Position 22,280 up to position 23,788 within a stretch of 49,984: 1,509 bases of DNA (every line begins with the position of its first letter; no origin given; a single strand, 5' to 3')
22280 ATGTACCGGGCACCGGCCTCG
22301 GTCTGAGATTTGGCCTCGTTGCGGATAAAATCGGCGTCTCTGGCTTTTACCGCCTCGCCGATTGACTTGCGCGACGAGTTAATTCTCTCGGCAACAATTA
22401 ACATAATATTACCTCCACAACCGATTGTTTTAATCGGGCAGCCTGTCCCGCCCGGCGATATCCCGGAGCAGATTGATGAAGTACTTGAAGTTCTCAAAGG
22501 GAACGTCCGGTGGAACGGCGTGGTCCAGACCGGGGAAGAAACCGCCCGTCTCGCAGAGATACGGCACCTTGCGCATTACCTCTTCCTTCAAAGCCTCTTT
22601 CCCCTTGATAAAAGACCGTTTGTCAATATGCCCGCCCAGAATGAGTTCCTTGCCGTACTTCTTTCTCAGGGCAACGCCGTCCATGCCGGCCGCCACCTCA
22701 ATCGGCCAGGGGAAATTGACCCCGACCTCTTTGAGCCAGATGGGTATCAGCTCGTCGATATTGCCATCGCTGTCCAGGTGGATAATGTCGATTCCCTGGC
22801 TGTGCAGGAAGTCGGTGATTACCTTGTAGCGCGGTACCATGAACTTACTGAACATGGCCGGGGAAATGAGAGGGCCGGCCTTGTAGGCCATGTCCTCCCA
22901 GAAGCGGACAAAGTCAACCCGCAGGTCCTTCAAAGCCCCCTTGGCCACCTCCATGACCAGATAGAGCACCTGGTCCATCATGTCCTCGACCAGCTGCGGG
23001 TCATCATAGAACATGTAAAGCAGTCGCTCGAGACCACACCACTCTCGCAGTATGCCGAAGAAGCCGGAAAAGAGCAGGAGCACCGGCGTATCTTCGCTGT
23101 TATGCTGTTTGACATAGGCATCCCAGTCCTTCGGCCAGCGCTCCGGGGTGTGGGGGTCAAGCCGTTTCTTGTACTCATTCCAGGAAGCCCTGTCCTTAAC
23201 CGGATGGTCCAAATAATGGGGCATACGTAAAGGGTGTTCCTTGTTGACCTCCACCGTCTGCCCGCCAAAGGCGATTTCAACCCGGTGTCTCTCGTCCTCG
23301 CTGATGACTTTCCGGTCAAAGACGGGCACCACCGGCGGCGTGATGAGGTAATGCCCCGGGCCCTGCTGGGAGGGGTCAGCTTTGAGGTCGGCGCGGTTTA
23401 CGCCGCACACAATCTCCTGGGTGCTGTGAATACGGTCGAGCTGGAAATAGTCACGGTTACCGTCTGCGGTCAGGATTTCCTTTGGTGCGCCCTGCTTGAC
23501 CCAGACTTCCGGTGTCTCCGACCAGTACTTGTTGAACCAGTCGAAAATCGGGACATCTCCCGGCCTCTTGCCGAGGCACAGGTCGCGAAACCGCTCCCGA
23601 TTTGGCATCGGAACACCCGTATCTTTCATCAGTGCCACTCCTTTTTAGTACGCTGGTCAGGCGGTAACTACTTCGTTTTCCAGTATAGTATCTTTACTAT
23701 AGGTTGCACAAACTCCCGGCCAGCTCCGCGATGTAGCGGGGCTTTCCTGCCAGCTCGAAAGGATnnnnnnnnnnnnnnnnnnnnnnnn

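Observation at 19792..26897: Corrinoid methyl-transfer module in one minus-strand operon with an Fe-ADH, an omega-aminotransferase and a Cys-rich membrane protein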

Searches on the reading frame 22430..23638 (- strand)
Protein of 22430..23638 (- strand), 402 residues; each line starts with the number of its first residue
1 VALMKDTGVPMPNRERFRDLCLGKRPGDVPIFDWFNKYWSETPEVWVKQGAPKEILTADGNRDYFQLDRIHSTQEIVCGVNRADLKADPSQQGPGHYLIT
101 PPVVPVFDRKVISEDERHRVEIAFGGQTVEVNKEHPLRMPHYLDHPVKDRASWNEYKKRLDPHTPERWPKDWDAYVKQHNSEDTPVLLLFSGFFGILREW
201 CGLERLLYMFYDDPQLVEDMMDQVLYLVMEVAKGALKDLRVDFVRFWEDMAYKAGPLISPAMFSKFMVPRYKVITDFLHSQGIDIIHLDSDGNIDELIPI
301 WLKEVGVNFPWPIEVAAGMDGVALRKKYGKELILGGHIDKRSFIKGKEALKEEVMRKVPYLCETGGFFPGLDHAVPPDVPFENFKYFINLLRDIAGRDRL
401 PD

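Call 3: search_protein_families(library=pfam, proteins=[window:22430-23638:-])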
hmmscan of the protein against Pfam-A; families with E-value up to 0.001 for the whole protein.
window:22430-23638:- (402 aa): 1 family
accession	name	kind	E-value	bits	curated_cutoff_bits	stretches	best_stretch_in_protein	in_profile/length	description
PF01208.23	URO-D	-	1.6e-12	47.5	23.9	1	177-392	130-344/346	Uroporphyrinogen decarboxylase (URO-D)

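Call 5: search_protein_families(library=ncbifam, proteins=[window:22430-23638:-], max_evalue=0.00001)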
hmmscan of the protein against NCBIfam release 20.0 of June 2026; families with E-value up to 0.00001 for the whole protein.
window:22430-23638:- (402 aa): 2 families
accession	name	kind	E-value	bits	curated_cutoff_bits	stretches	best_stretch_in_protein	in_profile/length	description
NF040654.1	MtaA_Meth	equivalog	2e-08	33.5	400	1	131-288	83-236/337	methylcobamide:CoM methyltransferase MtaA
NF004889.0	PRK06252.1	subfamily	6e-08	32.1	244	1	130-340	85-284/340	methylcobalamin:coenzyme M methyltransferase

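Call 8: find_homologous_proteins(query=window:22433-23629:-)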
Query window:22433-23629:- (399 aa): 2732 proteins with E <= 0.001 among 4870 candidates; the best 120 are listed.
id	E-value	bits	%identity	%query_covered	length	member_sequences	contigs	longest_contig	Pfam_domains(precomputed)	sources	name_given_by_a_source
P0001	3.8e-241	818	86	100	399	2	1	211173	PF01208.24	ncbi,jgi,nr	ncbi:MAG TPA: hypothetical protein G4O01_03345 [Dehalococcoidia bacterium]|jgi:uroporphyrinogen deca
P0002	6.4e-238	808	83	100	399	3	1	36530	PF01208.24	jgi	jgi:uroporphyrinogen decarboxylase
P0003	6.3e-237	805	84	100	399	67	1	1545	PF01208.24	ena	-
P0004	1.1e-230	784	82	100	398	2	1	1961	PF01208.24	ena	-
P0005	1.5e-230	784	82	100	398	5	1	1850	PF01208.24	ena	-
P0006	1.7e-229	780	81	100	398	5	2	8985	PF01208.24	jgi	-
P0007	3.6e-227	772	80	100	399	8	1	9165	PF01208.24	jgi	jgi:uroporphyrinogen decarboxylase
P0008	1.3e-226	771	79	100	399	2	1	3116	PF01208.24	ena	-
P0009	4.9e-224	762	80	98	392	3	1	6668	PF01208.24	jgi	-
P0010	2.9e-223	760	79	100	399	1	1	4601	PF01208.24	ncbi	-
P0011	3.4e-221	753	77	100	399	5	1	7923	PF01208.24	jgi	jgi:uroporphyrinogen decarboxylase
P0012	3.6e-218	743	79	98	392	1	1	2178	PF01208.24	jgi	-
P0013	3.9e-217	739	77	100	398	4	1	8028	PF01208.24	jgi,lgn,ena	-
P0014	2.8e-214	730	75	100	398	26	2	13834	PF01208.24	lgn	-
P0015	1.1e-211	721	77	98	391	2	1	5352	PF01208.24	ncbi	-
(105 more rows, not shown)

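Call 9: find_encoding_contigs(protein=P0001, flank=10000, max_places=3)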
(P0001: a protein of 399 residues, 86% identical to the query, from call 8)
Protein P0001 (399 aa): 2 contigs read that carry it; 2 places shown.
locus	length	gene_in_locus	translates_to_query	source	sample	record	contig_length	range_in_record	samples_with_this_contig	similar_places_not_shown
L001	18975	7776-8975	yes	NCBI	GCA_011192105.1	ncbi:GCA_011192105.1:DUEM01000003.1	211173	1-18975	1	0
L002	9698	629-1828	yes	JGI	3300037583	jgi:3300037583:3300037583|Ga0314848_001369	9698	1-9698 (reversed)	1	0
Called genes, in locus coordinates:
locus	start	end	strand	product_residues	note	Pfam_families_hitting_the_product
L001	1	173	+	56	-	?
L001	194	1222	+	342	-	PF01208:URO-D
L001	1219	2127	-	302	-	PF09754:PAC2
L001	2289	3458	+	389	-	PF00465:Fe-ADH, PF13685:Fe-ADH_2, PF25137:ADH_Fe_C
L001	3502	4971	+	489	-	PF00171:Aldedh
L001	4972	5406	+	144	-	-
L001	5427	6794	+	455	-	PF00202:Aminotran_3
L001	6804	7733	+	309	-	PF03747:ADP_ribosyl_GH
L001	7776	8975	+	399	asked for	PF01208:URO-D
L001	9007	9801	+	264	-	PF00809:Pterin_bind, PF03599:CdhD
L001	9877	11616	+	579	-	PF17650:RACo_linker, PF17651:Raco_middle, PF14574:RACo_C_ter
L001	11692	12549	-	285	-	PF02548:Pantoate_transf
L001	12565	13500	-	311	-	-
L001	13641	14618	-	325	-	PF02423:OCD_Mu_crystall, PF01488:Shikimate_DH (faint)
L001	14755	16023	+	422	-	PF01546:Peptidase_M20, PF07687:M20_dimer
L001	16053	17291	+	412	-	PF01546:Peptidase_M20, PF07687:M20_dimer (weak)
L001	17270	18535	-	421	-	PF13347:MFS_2 (faint), PF07690:MFS_1, PF12832:MFS_1_like, PF00083:Sugar_tr (weak), PF07690:MFS_1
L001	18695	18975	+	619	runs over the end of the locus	PF02743:dCache_1, PF00672:HAMP, PF07730:HisKA_3, PF13581:HATPase_c_2 (weak), PF02518:HATPase_c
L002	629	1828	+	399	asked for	PF01208:URO-D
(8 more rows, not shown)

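Call 10: find_encoding_contigs(protein=P0002, flank=10000, max_places=3)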
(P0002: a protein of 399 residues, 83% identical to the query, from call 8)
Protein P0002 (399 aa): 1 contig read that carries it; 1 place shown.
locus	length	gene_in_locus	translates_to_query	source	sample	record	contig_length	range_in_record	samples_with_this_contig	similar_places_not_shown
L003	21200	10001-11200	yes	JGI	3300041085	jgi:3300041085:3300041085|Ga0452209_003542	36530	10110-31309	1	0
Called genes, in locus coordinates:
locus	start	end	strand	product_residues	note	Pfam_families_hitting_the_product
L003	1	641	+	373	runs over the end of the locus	PF01208:URO-D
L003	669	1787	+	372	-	PF01208:URO-D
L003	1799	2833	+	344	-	PF01208:URO-D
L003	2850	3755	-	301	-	PF09754:PAC2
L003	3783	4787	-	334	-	PF19799:DUF6282, PF04909:Amidohydro_2 (weak)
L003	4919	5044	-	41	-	-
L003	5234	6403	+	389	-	PF00465:Fe-ADH, PF13685:Fe-ADH_2, PF25137:ADH_Fe_C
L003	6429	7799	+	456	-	PF00202:Aminotran_3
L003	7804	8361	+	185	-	-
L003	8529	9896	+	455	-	PF00202:Aminotran_3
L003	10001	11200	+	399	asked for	PF01208:URO-D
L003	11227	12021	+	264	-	PF00809:Pterin_bind, PF03599:CdhD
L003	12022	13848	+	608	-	PF00111:Fer2 (weak), PF17650:RACo_linker, PF17651:Raco_middle, PF14574:RACo_C_ter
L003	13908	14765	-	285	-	PF02548:Pantoate_transf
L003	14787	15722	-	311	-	-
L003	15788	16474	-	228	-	PF00730:HhH-GPD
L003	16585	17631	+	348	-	PF00089:Trypsin, PF13365:Trypsin_2, PF00595:PDZ (weak), PF13180:PDZ_2, PF17820:PDZ_6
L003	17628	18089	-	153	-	PF00582:Usp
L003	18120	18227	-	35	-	-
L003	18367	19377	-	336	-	PF26233:NicX, PF02073:Peptidase_M29 (weak)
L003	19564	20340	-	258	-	PF00106:adh_short, PF08659:KR, PF13561:adh_short_C2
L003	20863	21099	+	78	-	PF23297:ACP_SdgA_C (weak), PF00550:PP-binding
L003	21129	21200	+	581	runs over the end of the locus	PF00501:AMP-binding, PF13193:AMP-binding_C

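Call 12: find_related_loci(query=window:22433-23629:-, collection=genome_contigs, flank=10000)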
Query window:22433-23629:- (399 aa) in genome_contigs; peptide patterns used: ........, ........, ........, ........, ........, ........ (x = any residue, [..] = any of these).
302 stretches matched a pattern; 222 encode a relative of the query (tblastn E <= 1e-3); the best 80 are kept; 80 distinct loci.
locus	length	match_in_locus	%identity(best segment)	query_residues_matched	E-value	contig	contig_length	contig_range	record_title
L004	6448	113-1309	96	1-399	0e+0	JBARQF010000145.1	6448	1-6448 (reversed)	MAG: Dehalococcoidales bacterium isolate MFD13432_ilm_asm_bin21 k127_236278, whole genome shotgun sequence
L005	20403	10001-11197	95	1-399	0e+0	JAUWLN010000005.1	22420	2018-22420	MAG: Dehalococcoidia bacterium isolate CSMAG_2373 CSMAG_2373_k141_717756_length_22420_cov_7.0000, whole genome shotgun s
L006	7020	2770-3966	93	1-399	0e+0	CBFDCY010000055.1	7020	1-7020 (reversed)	MAG TPA_asm: uncultured Dehalococcoidia bacterium isolate SRR26215686_concoct_163 genome assembly, contig: ERZ25073477.9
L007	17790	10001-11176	91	8-399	0e+0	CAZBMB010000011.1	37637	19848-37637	MAG TPA_asm: uncultured Dehalococcoidaceae bacterium isolate binchicken_co178_264 genome assembly, contig: NODE_1692_len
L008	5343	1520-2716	80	1-399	0e+0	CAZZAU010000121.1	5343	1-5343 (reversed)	MAG TPA_asm: uncultured Dehalococcoidaceae bacterium isolate SRP141376_co1_352 genome assembly, contig: NODE_24925_lengt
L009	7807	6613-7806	75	1-399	0e+0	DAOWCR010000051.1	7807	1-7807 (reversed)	MAG TPA_asm: Dehalococcoidales bacterium isolate CSMAG_1892 CSMAG_1892_k141_420080_length_7807_cov_14.2366, whole genome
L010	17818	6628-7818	74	1-398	0e+0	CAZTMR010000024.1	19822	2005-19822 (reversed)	MAG TPA_asm: uncultured Dehalococcoidaceae bacterium isolate SRP141376_co1_379 genome assembly, contig: NODE_5796_length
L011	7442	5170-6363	75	1-399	0e+0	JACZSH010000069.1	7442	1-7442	MAG: Chloroflexota bacterium isolate B10T3L11 B10T3L11_NODE12726, whole genome shotgun sequence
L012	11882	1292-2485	76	1-399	0e+0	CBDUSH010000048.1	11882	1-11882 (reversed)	MAG TPA_asm: uncultured bacterium isolate SRR22302368_concoct_39 genome assembly, contig: ERZ25747235.2109, whole genome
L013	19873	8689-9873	76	4-399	0e+0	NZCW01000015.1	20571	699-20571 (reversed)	MAG: Dehalococcoidales bacterium isolate ARS1168 MHASMcontig_591034, whole genome shotgun sequence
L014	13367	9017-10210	72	1-398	0e+0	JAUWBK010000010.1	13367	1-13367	MAG: Dehalococcoidia bacterium isolate CSMAG_1318 CSMAG_1318_k141_1861355_length_13367_cov_23.3806, whole genome shotgun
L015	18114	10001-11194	68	1-399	0e+0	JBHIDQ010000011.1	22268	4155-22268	MAG: Dehalococcoidales bacterium isolate b3.sp3_bin.43 NODE_581_length_22268_cov_16.024085, whole genome shotgun sequenc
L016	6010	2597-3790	68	1-399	0e+0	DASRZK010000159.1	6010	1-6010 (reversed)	MAG TPA_asm: Dehalococcoidales bacterium isolate SMAG_U14204 k141_279675, whole genome shotgun sequence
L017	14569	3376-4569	65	1-399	0e+0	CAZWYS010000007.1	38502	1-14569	MAG TPA_asm: uncultured Dehalococcoidaceae bacterium isolate SRP214966_co5_332 genome assembly, contig: NODE_612_length_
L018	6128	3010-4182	68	8-399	0e+0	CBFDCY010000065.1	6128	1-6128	MAG TPA_asm: uncultured Dehalococcoidia bacterium isolate SRR26215686_concoct_163 genome assembly, contig: ERZ25073477.1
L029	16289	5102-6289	79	4-399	0e+0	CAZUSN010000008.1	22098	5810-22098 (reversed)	MAG TPA_asm: uncultured Dehalococcoidaceae bacterium isolate binchicken_co124_334 genome assembly, contig: NODE_1055_len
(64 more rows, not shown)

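Call 14: search_solved_structures(query=window:22433-23629:-, max_evalue=1)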
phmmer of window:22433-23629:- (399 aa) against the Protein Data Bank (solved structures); distinct sequences matched with E-value up to 1: 3.
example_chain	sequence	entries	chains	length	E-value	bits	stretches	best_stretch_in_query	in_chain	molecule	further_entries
1j93_A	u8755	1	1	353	0.0038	19.4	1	255-389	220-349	UROPORPHYRINOGEN DECARBOXYLASE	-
4ak9_A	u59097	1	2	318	0.078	15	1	174-261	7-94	CPFTSY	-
8g9k_A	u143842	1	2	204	0.74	11.8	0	209-251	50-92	THR2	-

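Call 30: search_protein_families(library=ncbifam, proteins=[L001:3502-4971:+, L001:4972-5406:+, L001:6804-7733:+, L003:8529-9896:+], max_evalue=0.001)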
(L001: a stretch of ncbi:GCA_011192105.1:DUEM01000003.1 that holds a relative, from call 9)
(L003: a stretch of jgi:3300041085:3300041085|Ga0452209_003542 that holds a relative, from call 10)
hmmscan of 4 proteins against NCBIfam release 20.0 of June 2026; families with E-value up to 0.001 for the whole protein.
L001:3502-4971:+ (489 aa): 42 families (the best 25 are shown)
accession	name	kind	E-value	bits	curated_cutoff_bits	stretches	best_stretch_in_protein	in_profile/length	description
TIGR01722.1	MMSDH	subfamily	2.6e-161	537.5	448.5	1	8-488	2-477/477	CoA-acylating methylmalonate-semialdehyde dehydrogenase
NF042993.1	AlphKGSA_gudD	equivalog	7e-108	361.4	770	1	6-485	3-479/481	alpha-ketoglutaric semialdehyde dehydrogenase GucD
NF052305.1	DioxValDhHalo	equivalog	1.5e-103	347.3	750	1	6-487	4-482/483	2,5-dioxovalerate dehydrogenase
TIGR01804.1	BADH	equivalog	9e-102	340.9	668.6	1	10-467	1-454/467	betaine-aldehyde dehydrogenase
TIGR02299.1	HpaE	equivalog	4.2e-96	322.4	638.35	1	8-484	2-474/488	5-carboxymethyl-2-hydroxymuconate semialdehyde dehydrogenase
NF009725.0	PRK13252.1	equivalog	1.4e-95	320.5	593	1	6-484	6-477/488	betaine-aldehyde dehydrogenase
NF045735.1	PaDhStyDPseudo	equivalog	1e-91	308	850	1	8-485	4-480/483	phenylacetaldehyde dehydrogenase StyD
NF045736.1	PaDhStyDRhodo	equivalog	2.4e-86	290.2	800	1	8-484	4-475/479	phenylacetaldehyde dehydrogenase StyD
TIGR01780.1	SSADH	subfamily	1.9e-85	287.4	646.35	1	26-466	1-434/448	succinate-semialdehyde dehydrogenase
NF010000.0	PRK13473.1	subfamily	5.6e-85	285.8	615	1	7-465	3-453/475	aminobutyraldehyde dehydrogenase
TIGR03216.1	OH_muco_semi_DH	equivalog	1.5e-83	281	693.25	1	7-485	1-478/481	2-hydroxymuconic semialdehyde dehydrogenase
NF002852.0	PRK03137.1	subfamily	3.7e-83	280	648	1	10-487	40-513/514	L-glutamate gamma-semialdehyde dehydrogenase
NF006916.0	PRK09407.1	equivalog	3e-80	270.3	521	1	17-485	29-491/526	succinic semialdehyde dehydrogenase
NF040648.1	lactal_redase_Meth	equivalog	1.7e-78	264.7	650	1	10-478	2-454/463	lactaldehyde dehydrogenase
TIGR01237.1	D1pyr5carbox2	equivalog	4.9e-78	263.1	659.65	1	8-488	34-511/511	L-glutamate gamma-semialdehyde dehydrogenase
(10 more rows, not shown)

L001:4972-5406:+ (144 aa): 1 family
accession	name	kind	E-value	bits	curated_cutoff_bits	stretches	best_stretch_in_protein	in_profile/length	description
NF045676.1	FeExpMbfA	equivalog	0.00039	19.9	450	0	6-132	9-137/318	iron exporter MbfA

L001:6804-7733:+ (309 aa): 2 families
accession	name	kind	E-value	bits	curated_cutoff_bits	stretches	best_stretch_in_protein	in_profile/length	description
TIGR02662.1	dinitro_DRAG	equivalog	1.6e-23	83.4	337.05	2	7-162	2-160/287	ADP-ribosyl-[dinitrogen reductase] hydrolase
NF041672.1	ADPriboarghdlase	equivalog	8.3e-20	70.9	490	1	120-307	186-359/361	ADP-ribosylarginine hydrolase Tri1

L003:8529-9896:+ (455 aa): 67 families (the best 25 are shown)
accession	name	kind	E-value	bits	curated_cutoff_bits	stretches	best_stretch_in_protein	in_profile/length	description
NF000818.0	PRK00062.1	subfamily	4.3e-80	269.5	398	1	43-443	36-425/429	glutamate-1-semialdehyde 2,1-aminomutase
TIGR00713.1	hemL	equivalog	3.1e-79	266.6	527.3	1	43-443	32-421/423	glutamate-1-semialdehyde 2,1-aminomutase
NF009055.0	PRK12389.1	equivalog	2.7e-66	224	637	1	40-446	35-429/431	glutamate-1-semialdehyde 2,1-aminomutase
NF041362.1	GntE_guanitoxin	equivalog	2.5e-63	214.1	525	1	15-434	6-425/426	guanitoxin biosynthesis PLP-dependent transaminase GntE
NF004856.0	PRK06209.1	equivalog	3.2e-51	174.3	486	1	44-442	43-413/450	glutamate-1-semialdehyde 2,1-aminomutase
NF005453.0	PRK07046.1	subfamily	7.8e-46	156.6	425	1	7-445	20-451/453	transaminase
NF001864.0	PRK00615.1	equivalog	5.9e-43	147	706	1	45-435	39-419/433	glutamate-1-semialdehyde aminotransferase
NF002874.0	PRK03244.1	equivalog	3e-42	144.8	457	1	40-354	24-320/399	acetylornithine transaminase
TIGR00707.1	argD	subfamily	8e-38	130.2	410.05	1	41-362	10-315/381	acetylornithine/succinylornithine family transaminase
NF049976.1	AmadipTransam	equivalog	2.9e-34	118.7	650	1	43-365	16-337/416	2-aminoadipate transaminase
NF006228.0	PRK08360.1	equivalog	3e-34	118.4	608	2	43-156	25-142/443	aspartate aminotransferase family protein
NF004426.0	PRK05769.1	equivalog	7.9e-34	117.2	552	1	43-356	38-358/441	acetyl ornithine aminotransferase family protein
NF042418.1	LysJ_Th_th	equivalog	5.4e-33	114.4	700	1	44-340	21-299/386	[LysW]-aminoadipate semialdehyde transaminase LysJ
NF005692.0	PRK07495.1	equivalog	2.6e-32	112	724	1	41-353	22-334/425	4-aminobutyrate--2-oxoglutarate transaminase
NF003468.0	PRK05093.1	subfamily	8.8e-32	110.3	522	1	37-357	20-325/405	acetylornithine/succinyldiaminopimelate transaminase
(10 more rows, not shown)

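Call 33: search_protein_families(library=pfam, proteins=[L017:697-2238:-, L017:2287-3138:-, L017:8824-9435:+, L017:10992-11477:+, L017:11692-12870:+, L017:13141-13662:+, L001:4972-5406:+, L001:6804-7733:+], max_evalue=0.01)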
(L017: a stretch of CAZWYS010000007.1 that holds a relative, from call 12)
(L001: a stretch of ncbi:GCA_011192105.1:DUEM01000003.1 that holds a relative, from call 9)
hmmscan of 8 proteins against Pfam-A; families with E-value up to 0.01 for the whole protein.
L017:697-2238:- (513 aa): 5 families
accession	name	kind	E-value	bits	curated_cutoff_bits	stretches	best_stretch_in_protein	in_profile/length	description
PF02518.31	HATPase_c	-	1e-32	113.3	26.4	1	390-500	4-110/111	Histidine kinase-, DNA gyrase B-, and HSP90-like ATPase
PF00512.31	HisKA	-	4.9e-14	52.6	26.9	1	275-341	3-66/66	His Kinase A (phospho-acceptor) domain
PF25323.1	6TM_PilS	-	3.4e-08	33.9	27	1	64-238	20-185/189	PilS-like transmembrane domain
PF13581.12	HATPase_c_2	-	8.5e-05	23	27.4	1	395-471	35-111/127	Histidine kinase-like ATPase domain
PF14501.12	HATPase_c_5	-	0.0018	18.6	22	1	392-480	6-90/102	GHKL domain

L017:2287-3138:- (283 aa): 1 family
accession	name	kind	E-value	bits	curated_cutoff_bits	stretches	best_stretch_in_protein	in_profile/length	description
PF02219.23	MTHFR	-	4.1e-37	128.5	24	1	3-282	7-287/287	Methylenetetrahydrofolate reductase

L017:8824-9435:+ (203 aa): 1 family
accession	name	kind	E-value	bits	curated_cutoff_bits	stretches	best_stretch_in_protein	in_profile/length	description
PF02511.20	Thy1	-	2.9e-60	203.8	24.8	1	10-197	1-190/191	Thymidylate synthase complementing protein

L017:10992-11477:+ (161 aa): 3 families
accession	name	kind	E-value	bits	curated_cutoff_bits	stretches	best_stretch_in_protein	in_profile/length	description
PF07291.16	MauE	-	3.7e-14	53.6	27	1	7-139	4-126/128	Methylamine utilisation protein MauE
PF07681.17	DoxX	-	1.6e-06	29.1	23.6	1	13-87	7-78/85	DoxX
PF13781.11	DoxX_3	-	0.0009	20.2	25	1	45-106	29-89/102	DoxX-like family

L017:11692-12870:+ (392 aa): 1 family
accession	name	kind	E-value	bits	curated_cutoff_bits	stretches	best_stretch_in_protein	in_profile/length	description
PF03480.18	DctP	-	6e-31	108.3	23.4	1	94-354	16-274/286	Bacterial extracellular solute-binding protein, family 7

L017:13141-13662:+ (173 aa): 1 family
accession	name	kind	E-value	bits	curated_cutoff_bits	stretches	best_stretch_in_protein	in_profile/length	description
PF04290.18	DctQ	-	1.2e-22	80.6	28.3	1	26-159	1-130/132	Tripartite ATP-independent periplasmic transporters, DctQ component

L001:4972-5406:+ (144 aa): 1 family
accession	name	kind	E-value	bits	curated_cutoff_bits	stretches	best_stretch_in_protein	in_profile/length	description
PF02915.23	Rubrerythrin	-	5.2e-05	24.1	22.8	1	91-131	1-41/137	Rubrerythrin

L001:6804-7733:+ (309 aa): 2 families
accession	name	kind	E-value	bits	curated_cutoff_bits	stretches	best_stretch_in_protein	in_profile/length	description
PF03747.19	ADP_ribosyl_GH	-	2.5e-70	237.9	26.2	1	12-284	1-286/287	ADP-ribosylglycohydrolase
PF13441.11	Gly-zipper_YMGG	-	0.0066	16.6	28.9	0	264-281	4-21/45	YMGG-like Gly-zipper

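Call 34: find_encoding_contigs(protein=window:22433-23629:-, flank=10000, max_places=2)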
Protein window:22433-23629:- (399 aa): 9 contigs read that carry it; 2 places shown.
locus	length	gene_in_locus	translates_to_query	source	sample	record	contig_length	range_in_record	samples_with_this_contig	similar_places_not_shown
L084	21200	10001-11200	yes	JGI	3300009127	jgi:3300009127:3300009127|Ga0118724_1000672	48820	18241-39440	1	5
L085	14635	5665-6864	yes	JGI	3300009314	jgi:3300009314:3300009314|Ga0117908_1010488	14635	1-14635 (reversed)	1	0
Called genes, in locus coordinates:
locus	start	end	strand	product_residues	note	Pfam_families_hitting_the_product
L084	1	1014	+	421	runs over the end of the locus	PF01018:GTP1_OBG, PF01926:MMR_HSR1, PF02421:FeoB_N, PF09269:DUF1967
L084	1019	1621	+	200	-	PF01467:CTP_transf_like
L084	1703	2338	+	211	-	PF02607:B12-binding_2, PF02310:B12-binding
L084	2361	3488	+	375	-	PF01208:URO-D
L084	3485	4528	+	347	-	PF01208:URO-D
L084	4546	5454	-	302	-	PF09754:PAC2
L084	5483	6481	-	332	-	PF19799:DUF6282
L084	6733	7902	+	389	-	PF00465:Fe-ADH, PF13685:Fe-ADH_2, PF25137:ADH_Fe_C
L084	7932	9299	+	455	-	PF00202:Aminotran_3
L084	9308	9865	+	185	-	-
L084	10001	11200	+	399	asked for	PF01208:URO-D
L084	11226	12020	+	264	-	PF00809:Pterin_bind, PF03599:CdhD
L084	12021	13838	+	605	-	PF00111:Fer2 (weak), PF17650:RACo_linker, PF17651:Raco_middle, PF14574:RACo_C_ter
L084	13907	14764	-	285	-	PF02548:Pantoate_transf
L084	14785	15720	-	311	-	-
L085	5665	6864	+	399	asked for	PF01208:URO-D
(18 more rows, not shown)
